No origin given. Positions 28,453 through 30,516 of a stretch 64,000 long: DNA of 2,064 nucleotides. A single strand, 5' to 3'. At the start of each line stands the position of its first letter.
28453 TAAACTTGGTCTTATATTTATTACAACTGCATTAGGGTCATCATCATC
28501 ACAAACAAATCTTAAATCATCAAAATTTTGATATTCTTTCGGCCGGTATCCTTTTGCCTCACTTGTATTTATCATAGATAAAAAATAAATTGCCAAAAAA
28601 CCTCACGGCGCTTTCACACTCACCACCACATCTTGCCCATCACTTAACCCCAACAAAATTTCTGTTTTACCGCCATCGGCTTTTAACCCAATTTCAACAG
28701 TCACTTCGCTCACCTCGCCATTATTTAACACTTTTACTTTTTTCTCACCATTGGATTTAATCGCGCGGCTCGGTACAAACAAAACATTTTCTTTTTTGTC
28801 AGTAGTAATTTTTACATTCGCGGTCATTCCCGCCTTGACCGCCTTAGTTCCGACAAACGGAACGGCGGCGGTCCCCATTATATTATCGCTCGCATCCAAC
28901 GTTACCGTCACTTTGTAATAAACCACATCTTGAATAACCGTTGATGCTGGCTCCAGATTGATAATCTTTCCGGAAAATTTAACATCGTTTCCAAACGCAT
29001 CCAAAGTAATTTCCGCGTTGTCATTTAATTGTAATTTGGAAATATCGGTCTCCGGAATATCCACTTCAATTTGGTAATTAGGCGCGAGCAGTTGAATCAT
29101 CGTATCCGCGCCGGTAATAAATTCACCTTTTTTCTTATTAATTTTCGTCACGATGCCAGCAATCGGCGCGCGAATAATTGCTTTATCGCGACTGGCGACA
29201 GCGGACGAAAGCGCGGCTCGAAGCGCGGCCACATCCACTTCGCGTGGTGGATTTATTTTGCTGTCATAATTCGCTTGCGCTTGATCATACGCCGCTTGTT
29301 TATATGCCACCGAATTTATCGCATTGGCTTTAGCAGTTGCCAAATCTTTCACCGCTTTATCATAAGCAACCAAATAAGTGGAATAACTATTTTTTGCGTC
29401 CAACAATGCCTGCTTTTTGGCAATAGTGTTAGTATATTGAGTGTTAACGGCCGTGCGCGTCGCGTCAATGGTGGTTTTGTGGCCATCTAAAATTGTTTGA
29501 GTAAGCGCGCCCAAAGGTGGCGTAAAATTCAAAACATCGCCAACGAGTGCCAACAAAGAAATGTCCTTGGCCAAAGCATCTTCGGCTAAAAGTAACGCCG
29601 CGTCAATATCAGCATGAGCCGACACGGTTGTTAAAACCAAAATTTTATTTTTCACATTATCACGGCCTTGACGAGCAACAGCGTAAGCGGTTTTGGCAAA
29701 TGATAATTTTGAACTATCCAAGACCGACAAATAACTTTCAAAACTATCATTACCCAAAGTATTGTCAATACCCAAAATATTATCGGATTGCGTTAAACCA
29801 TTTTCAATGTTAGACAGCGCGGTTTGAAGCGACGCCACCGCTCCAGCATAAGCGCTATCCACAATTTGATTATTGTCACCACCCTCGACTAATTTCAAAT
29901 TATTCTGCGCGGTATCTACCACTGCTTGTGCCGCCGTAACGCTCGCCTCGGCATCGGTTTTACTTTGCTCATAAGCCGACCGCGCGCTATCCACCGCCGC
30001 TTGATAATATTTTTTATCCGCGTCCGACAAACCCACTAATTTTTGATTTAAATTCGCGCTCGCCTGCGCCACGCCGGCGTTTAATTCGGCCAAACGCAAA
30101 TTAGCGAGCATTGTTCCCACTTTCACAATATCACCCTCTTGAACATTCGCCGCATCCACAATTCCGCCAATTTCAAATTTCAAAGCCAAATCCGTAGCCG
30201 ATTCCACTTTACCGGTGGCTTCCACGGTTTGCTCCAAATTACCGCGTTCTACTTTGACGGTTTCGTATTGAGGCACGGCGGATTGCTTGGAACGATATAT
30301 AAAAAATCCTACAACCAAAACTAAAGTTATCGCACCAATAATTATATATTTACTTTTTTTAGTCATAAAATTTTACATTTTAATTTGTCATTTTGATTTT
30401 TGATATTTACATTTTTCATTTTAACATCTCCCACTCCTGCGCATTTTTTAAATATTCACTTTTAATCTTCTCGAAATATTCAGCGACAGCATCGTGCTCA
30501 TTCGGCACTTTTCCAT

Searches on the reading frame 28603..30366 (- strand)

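Call 4: search_protein_families(library=pfam, proteins=[window:28603-30366:-], max_evalue=0.01)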
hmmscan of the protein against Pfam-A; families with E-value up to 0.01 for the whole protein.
window:28603-30366:- (587 aa): 3 families
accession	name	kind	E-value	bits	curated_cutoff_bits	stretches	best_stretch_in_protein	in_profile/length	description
PF13437.12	HlyD_3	-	5.9e-12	46.7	22.2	1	398-494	2-97/106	HlyD family secretion protein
PF16576.10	HlyD_D23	-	2e-09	37.5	30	1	385-473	98-186/214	Barrel-sandwich domain of CusB or HlyD membrane-fusion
PF13533.13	Biotin_lipoyl_2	-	0.0011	19.2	29.8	0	66-89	7-30/32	Biotin-lipoyl like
